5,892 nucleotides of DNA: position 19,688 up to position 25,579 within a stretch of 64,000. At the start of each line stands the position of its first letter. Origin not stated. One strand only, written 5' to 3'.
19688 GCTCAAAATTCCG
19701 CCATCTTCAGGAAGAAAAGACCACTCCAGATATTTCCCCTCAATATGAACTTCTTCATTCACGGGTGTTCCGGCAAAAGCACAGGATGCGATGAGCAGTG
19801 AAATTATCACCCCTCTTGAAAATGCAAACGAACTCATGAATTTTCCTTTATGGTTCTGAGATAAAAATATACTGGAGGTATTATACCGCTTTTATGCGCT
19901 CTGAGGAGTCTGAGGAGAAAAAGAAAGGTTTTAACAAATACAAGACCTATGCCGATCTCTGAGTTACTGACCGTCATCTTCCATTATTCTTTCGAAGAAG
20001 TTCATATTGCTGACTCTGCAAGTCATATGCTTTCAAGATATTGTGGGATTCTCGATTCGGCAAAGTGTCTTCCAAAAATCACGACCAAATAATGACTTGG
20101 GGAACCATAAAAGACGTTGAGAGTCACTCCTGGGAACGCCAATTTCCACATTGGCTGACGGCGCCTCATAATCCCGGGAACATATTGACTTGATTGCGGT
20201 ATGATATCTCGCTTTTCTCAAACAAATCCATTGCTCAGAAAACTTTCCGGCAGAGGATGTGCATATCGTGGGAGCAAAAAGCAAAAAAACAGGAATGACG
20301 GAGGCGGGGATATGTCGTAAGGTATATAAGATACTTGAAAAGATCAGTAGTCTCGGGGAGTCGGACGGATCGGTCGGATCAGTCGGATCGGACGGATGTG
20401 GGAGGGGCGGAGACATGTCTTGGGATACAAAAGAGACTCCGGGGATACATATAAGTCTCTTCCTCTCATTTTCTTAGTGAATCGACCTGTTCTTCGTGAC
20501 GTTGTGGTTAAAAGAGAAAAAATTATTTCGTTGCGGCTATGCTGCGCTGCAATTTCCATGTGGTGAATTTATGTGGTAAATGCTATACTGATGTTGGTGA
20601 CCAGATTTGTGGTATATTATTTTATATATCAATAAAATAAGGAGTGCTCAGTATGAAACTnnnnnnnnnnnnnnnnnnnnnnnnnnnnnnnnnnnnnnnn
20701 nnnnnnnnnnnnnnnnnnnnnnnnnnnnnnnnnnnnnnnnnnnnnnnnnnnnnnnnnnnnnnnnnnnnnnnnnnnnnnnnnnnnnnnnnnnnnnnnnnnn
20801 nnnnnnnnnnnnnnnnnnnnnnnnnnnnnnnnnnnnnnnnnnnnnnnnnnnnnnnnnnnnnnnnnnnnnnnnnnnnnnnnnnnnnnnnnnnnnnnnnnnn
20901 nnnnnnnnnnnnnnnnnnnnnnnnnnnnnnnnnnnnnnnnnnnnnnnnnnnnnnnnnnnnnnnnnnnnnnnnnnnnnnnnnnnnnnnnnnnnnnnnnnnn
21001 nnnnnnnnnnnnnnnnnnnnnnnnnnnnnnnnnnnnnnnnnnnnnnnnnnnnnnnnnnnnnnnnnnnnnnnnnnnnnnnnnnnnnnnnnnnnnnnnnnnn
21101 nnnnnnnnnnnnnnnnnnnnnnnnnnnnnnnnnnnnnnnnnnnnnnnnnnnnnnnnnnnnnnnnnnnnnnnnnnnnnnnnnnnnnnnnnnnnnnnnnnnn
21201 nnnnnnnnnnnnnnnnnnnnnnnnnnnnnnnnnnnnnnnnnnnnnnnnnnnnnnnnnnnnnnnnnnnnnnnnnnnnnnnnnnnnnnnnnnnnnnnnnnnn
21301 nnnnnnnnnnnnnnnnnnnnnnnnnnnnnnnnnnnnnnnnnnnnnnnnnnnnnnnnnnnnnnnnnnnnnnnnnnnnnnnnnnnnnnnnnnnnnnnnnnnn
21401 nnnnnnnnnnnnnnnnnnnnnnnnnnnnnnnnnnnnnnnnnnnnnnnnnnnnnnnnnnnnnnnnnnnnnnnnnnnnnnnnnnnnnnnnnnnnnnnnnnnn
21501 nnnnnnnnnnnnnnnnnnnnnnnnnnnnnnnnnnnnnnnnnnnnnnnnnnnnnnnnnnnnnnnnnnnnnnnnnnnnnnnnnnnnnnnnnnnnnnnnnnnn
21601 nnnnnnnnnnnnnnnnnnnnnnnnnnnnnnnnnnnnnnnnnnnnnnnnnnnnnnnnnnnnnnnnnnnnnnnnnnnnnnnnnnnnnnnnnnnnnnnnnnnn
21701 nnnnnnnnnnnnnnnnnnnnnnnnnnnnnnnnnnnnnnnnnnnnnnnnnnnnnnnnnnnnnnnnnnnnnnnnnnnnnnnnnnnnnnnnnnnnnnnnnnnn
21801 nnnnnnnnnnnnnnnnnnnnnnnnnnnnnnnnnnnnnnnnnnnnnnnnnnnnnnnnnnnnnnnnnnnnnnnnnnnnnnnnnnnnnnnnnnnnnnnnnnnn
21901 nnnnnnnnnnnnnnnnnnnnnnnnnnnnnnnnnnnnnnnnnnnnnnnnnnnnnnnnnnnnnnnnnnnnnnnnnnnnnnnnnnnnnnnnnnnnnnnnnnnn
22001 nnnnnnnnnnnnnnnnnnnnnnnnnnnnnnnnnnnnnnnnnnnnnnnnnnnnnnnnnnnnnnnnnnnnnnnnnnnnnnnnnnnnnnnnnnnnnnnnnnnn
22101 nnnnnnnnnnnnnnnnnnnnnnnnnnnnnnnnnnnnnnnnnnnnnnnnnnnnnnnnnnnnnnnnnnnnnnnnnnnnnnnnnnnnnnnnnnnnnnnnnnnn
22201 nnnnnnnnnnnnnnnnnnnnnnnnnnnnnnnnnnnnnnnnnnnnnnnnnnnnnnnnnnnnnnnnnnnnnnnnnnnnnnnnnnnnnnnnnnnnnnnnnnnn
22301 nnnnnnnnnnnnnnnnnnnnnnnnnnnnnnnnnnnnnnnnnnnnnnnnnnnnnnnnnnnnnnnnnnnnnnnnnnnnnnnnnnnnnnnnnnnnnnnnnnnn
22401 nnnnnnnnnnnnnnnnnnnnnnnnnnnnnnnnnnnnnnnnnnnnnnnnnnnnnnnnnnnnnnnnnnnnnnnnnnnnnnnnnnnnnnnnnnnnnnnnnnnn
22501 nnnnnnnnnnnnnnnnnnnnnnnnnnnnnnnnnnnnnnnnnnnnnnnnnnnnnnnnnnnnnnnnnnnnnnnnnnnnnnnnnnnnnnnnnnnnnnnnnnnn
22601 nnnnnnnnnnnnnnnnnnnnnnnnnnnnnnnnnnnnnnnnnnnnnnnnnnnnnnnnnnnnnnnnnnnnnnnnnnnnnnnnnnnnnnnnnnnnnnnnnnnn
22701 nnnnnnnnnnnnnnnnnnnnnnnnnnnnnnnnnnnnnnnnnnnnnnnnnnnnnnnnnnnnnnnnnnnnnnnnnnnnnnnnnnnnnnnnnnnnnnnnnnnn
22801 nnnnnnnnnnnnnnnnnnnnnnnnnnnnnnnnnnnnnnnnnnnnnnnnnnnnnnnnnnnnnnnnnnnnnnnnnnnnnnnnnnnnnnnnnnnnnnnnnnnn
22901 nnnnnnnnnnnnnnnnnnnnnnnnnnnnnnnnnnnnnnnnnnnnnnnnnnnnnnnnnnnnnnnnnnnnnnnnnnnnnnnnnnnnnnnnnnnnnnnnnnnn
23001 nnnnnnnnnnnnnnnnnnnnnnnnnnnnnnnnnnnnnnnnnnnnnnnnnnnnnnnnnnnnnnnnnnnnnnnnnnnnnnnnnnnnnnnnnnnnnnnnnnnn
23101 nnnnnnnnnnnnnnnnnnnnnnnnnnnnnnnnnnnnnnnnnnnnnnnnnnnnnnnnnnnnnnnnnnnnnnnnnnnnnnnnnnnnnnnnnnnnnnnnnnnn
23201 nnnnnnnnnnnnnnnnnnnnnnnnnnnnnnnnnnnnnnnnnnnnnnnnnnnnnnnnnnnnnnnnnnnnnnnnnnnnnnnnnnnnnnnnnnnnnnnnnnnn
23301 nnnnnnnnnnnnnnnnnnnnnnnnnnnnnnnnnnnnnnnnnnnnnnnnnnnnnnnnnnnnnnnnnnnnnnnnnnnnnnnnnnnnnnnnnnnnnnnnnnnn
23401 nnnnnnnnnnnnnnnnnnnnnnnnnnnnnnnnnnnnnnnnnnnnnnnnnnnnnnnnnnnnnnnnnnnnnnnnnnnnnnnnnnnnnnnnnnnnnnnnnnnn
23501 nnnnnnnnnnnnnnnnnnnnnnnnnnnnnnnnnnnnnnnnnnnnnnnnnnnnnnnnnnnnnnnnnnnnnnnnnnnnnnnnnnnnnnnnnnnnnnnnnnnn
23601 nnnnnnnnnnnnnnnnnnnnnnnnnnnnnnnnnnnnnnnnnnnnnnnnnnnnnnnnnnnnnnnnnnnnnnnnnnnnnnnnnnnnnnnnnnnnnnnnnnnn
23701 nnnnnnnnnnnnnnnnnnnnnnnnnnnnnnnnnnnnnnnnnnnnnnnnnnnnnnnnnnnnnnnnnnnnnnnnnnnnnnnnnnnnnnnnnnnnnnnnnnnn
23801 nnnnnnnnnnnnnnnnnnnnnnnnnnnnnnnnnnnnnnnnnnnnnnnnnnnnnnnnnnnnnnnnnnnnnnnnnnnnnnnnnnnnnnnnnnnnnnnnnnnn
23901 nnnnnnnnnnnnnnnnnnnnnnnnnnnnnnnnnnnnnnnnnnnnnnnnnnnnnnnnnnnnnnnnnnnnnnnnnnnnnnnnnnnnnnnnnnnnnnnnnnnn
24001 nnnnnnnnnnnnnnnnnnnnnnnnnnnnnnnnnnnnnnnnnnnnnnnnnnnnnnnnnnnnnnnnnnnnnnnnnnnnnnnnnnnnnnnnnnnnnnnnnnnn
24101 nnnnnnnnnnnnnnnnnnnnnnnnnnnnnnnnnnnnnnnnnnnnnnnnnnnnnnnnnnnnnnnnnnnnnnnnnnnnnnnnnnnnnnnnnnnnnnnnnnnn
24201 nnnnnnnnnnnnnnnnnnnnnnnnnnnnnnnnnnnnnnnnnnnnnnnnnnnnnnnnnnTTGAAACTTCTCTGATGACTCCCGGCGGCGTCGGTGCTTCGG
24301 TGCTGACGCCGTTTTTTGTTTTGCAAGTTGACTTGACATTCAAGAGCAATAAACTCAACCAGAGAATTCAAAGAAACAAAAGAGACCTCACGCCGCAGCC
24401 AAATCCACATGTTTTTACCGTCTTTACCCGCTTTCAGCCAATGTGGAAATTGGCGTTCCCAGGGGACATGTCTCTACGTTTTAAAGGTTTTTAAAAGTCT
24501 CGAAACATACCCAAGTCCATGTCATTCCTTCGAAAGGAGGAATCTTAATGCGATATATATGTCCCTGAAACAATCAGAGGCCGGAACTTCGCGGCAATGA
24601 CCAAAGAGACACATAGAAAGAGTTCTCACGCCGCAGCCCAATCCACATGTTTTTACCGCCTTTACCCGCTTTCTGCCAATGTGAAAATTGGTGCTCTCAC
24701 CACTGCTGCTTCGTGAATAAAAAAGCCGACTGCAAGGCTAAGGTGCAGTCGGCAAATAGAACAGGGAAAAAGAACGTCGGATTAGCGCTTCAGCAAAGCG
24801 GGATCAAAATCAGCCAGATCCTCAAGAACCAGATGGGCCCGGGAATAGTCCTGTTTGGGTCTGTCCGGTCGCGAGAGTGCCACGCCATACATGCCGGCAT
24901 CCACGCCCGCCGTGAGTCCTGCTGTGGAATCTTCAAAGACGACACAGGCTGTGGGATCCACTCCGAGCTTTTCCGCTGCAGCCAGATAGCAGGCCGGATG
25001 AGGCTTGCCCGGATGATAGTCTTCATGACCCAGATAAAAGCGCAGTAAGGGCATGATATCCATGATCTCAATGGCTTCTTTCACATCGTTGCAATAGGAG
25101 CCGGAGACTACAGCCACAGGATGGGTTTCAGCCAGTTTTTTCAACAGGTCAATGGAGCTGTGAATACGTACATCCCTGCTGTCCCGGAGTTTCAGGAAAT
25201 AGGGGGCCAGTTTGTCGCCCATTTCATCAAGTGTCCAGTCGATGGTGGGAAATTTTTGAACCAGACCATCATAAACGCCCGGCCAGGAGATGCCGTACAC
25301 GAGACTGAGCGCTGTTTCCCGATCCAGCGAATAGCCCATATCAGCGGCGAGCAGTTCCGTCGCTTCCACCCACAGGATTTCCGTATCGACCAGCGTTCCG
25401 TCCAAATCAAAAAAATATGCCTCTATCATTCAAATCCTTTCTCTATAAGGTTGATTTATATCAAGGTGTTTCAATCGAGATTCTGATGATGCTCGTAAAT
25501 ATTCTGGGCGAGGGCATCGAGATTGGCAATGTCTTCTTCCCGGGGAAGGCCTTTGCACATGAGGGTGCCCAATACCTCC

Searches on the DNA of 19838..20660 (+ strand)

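Call 23: search_rna_families(source=window, start=19838, end=20660, threshold=evalue, max_evalue=10)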
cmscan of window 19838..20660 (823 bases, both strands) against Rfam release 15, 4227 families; matches with E-value up to 10: 2.
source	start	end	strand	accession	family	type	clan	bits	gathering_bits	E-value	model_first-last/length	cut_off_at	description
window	20083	20156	-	RF01170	snoU61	Gene; snRNA; snoRNA; CD-box;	CL00067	14.5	55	6.5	1-84/84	no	Small nucleolar RNA U61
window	20380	20474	+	RF02216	ZNFX1-AS1_2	Gene; lncRNA;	-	12.8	45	1.9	1-93/93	no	ZNFX1 antisense RNA 1 conserved region 2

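Call 70: search_dna_similar(query=window:20300-20560:+, collection=plasmids, mode=distant, max_evalue=0.001, max_rows=10)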
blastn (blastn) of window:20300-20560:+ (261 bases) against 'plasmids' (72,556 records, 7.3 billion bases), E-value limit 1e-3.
No match.

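Call 71: search_dna_similar(query=window:20300-20560:+, collection=phages, mode=distant, max_evalue=0.001, max_rows=10)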
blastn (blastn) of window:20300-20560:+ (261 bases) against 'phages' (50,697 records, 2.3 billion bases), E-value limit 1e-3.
No match.

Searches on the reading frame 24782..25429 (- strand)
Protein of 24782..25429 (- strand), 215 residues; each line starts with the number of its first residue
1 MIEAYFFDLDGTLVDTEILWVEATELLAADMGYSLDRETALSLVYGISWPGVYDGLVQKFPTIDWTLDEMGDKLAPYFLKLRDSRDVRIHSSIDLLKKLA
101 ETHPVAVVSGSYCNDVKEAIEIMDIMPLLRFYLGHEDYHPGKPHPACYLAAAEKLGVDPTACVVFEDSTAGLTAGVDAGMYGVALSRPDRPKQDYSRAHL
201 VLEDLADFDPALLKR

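Call 32: search_protein_families(library=pfam, proteins=[window:24782-25429:-], max_evalue=0.01)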
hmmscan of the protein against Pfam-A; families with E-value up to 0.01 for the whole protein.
window:24782-25429:- (215 aa): 4 families
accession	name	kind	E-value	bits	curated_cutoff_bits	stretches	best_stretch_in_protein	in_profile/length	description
PF13419.12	HAD_2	-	3e-21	76.8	23.8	1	6-183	2-176/178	Haloacid dehalogenase-like hydrolase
PF00702.32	Hydrolase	-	2e-18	67.9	26.4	1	2-179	1-191/191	haloacid dehalogenase-like hydrolase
PF13242.12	Hydrolase_like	-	4.4e-05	23.8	22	1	141-207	3-74/75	HAD-hyrolase-like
PF12710.13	HAD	-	0.006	17.5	27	0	6-113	2-112/189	haloacid dehalogenase-like hydrolase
